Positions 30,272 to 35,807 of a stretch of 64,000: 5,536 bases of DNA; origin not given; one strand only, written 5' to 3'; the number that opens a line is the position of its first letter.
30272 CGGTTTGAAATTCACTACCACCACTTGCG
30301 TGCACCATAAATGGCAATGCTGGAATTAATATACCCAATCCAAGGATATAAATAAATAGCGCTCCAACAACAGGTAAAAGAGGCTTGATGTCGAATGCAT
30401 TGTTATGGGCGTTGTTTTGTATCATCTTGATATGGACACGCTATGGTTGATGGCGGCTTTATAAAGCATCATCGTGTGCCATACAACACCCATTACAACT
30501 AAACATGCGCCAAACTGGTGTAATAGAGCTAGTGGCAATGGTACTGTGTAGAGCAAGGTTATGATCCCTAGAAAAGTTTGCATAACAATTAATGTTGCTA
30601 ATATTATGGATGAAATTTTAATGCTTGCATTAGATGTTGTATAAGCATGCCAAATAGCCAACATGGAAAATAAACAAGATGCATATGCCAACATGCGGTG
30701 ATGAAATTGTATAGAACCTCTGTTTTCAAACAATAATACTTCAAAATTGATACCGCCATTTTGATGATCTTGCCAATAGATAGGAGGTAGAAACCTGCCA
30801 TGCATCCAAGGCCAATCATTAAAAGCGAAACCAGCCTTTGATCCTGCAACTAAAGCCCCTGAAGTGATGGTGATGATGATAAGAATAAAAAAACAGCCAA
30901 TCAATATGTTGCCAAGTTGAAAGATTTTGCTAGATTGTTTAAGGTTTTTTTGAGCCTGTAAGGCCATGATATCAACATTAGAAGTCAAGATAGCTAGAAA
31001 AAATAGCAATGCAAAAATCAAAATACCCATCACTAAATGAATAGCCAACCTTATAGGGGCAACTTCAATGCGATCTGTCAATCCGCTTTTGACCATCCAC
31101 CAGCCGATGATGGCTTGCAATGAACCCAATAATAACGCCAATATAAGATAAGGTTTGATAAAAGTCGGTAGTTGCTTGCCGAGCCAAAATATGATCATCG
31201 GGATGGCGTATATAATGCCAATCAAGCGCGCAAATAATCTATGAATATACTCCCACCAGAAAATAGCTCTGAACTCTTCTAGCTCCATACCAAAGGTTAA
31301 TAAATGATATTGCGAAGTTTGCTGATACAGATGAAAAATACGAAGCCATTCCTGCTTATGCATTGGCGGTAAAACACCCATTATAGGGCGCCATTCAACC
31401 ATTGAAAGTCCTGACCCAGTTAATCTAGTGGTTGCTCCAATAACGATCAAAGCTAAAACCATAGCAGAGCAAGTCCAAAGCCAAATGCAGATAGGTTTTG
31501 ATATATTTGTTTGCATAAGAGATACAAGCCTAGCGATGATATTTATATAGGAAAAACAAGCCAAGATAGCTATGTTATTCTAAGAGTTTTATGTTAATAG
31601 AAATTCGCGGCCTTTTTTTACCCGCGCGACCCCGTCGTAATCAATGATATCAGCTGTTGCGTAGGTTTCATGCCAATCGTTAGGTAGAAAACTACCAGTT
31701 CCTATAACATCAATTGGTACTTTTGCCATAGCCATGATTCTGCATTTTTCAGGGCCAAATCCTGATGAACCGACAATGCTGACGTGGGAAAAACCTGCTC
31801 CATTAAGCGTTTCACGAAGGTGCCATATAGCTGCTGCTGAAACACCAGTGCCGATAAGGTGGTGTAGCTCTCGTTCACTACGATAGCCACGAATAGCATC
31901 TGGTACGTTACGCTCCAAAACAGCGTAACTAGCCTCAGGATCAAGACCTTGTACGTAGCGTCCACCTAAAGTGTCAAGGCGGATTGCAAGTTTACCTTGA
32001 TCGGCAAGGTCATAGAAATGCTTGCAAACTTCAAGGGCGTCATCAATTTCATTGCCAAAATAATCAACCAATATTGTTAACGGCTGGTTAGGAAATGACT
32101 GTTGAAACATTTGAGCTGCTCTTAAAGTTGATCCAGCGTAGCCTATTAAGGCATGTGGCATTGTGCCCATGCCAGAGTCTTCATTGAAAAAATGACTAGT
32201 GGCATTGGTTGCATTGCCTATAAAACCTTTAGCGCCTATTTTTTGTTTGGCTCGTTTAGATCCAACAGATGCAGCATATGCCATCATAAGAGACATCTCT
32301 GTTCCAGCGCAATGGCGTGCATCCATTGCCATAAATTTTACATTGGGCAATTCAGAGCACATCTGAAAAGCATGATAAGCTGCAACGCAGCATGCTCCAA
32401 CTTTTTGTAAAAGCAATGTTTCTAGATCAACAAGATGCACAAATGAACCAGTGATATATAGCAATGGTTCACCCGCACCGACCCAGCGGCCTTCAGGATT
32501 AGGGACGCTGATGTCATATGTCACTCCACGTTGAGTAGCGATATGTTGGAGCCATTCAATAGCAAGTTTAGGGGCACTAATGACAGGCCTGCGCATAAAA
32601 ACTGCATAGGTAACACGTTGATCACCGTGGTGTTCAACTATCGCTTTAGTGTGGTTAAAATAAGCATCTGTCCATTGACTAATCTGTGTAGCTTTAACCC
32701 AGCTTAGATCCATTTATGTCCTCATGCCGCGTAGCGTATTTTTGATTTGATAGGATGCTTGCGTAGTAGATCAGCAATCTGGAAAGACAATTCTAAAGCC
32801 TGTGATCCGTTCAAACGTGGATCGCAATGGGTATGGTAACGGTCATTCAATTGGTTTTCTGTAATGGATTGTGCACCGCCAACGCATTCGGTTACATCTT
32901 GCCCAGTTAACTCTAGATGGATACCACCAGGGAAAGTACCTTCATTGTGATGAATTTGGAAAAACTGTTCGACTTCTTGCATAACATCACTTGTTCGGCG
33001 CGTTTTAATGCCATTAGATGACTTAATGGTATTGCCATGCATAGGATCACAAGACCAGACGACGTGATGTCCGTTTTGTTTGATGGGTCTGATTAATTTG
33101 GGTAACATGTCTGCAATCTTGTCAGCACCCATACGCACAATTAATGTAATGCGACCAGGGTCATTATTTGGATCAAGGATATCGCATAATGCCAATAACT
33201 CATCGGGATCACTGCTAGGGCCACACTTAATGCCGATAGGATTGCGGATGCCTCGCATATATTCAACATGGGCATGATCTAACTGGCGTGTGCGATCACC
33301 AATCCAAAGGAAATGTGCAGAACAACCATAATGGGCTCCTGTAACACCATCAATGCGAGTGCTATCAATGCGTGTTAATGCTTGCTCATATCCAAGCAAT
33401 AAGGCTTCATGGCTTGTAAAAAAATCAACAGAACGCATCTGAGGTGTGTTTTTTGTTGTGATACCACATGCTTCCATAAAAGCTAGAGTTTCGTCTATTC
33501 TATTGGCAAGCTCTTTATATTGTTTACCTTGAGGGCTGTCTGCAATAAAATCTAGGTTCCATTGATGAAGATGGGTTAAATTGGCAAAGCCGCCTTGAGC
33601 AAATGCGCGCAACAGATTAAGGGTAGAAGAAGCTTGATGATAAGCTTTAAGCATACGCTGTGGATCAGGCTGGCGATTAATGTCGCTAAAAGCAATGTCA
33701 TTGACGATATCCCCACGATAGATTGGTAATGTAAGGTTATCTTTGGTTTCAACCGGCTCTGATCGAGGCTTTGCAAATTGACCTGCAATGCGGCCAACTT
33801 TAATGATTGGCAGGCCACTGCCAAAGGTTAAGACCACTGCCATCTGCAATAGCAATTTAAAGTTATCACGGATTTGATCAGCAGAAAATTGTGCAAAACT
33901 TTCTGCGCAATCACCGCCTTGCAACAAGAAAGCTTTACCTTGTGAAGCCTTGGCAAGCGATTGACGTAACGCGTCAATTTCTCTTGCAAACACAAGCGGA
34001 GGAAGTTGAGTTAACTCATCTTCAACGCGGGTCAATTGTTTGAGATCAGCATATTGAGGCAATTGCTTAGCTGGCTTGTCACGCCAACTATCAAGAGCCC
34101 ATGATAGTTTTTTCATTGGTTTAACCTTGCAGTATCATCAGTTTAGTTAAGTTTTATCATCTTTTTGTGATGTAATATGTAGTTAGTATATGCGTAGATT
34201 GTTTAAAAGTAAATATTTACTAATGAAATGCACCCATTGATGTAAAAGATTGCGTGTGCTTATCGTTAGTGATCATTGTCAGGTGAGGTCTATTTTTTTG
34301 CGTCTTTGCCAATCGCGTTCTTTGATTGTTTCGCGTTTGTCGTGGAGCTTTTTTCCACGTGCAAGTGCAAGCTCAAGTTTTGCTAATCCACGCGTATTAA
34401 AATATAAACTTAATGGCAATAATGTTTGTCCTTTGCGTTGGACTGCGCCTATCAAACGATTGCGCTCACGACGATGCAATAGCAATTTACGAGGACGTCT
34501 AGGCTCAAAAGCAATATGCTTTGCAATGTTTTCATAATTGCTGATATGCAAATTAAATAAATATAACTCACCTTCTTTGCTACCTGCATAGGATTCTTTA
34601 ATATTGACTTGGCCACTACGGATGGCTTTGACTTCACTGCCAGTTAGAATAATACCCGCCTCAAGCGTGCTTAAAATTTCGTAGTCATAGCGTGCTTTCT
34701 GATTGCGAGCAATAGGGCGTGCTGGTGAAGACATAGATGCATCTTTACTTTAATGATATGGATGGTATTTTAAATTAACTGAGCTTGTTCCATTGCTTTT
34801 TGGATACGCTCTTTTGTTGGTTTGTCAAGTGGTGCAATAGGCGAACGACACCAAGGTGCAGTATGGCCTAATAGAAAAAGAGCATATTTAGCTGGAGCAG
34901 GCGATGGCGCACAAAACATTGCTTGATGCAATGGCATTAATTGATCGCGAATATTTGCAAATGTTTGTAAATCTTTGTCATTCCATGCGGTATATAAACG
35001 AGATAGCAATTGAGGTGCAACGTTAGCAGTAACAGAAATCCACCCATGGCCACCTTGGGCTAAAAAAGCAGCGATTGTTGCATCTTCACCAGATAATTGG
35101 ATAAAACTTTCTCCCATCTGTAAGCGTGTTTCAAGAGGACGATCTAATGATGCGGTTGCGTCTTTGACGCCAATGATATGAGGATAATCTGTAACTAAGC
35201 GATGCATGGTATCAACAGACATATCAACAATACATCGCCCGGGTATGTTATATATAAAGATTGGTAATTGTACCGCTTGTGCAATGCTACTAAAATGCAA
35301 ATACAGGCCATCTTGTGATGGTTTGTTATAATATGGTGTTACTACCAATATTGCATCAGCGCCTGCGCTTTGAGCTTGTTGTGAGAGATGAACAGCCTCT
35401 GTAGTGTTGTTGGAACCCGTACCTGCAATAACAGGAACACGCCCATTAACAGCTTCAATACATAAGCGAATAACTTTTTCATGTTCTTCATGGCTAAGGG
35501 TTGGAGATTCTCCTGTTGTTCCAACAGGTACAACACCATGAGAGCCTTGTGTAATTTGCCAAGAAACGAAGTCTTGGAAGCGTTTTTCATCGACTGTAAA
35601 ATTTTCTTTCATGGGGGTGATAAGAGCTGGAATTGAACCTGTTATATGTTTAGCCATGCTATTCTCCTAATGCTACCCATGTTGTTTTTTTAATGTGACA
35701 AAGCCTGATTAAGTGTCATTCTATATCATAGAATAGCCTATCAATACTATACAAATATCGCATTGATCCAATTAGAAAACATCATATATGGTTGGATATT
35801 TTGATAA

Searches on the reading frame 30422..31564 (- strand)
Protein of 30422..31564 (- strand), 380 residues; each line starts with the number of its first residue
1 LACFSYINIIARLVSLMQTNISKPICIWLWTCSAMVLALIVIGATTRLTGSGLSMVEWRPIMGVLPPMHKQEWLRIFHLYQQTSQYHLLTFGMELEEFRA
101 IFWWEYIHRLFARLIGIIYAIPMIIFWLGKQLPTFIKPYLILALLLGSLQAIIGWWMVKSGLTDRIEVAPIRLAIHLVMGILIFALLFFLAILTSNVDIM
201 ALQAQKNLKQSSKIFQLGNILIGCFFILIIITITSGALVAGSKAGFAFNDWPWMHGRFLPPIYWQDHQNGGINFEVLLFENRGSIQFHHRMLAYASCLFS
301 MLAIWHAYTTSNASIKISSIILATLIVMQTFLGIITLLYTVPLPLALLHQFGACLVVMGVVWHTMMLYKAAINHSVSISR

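Call 84: search_protein_families(library=pfam, proteins=[window:30422-31564:-], max_evalue=0.00001)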
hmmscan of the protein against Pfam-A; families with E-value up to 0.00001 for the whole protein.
window:30422-31564:- (380 aa): 1 family
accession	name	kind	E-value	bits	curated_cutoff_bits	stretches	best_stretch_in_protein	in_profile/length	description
PF02628.20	COX15-CtaA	-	9e-91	304.7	29.9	1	27-358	2-319/322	Cytochrome oxidase assembly protein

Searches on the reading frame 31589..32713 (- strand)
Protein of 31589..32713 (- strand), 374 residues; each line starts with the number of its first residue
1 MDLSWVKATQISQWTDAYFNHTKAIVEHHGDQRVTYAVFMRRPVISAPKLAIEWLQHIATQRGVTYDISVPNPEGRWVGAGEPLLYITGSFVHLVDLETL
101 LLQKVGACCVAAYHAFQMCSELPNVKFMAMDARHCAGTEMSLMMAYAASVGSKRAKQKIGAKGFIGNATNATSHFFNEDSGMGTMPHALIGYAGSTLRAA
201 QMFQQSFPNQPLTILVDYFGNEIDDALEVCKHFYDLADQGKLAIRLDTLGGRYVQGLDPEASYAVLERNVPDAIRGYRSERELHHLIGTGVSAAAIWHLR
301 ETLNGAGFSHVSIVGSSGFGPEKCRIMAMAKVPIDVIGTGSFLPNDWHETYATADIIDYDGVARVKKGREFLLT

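Call 94: search_protein_families(library=pfam, proteins=[window:31589-32713:-], max_evalue=0.001)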
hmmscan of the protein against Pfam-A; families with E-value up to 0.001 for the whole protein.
window:31589-32713:- (374 aa): 1 family
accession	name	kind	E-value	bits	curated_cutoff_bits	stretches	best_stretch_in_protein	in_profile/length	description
PF02749.22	QRPTase_N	-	0.00011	22.8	27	1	16-103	1-76/82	Quinolinate phosphoribosyl transferase, N-terminal domain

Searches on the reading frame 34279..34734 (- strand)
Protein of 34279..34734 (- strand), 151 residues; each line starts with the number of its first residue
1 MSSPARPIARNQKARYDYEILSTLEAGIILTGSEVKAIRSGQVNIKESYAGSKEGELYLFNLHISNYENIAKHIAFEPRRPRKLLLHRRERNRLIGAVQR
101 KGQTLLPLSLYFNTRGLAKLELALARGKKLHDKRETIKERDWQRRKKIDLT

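Call 85: search_protein_families(library=pfam, proteins=[window:34279-34734:-], max_evalue=0.00001)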
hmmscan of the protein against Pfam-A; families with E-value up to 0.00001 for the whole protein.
window:34279-34734:- (151 aa): 1 family
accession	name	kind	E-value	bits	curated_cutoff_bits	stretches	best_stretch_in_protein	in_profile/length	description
PF01668.23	SmpB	-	7.2e-55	185.3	27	1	8-147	1-138/143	SmpB protein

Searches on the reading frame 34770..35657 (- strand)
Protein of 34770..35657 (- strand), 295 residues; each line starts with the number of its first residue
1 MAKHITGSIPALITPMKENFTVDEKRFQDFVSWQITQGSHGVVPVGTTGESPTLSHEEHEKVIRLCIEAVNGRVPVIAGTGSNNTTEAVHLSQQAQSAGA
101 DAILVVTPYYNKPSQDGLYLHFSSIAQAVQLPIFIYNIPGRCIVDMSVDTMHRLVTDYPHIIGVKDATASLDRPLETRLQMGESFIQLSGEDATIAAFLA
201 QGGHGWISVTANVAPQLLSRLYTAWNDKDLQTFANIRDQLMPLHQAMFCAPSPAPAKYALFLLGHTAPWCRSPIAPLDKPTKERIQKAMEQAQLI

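Call 85: search_protein_families(library=pfam, proteins=[window:34770-35657:-], max_evalue=0.00001)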
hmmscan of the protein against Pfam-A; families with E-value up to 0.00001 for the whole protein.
window:34770-35657:- (295 aa): 1 family
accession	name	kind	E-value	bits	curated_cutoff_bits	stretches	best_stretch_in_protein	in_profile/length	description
PF00701.28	DHDPS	-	6.1e-90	301.3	22.1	1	6-291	3-288/289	Dihydrodipicolinate synthetase family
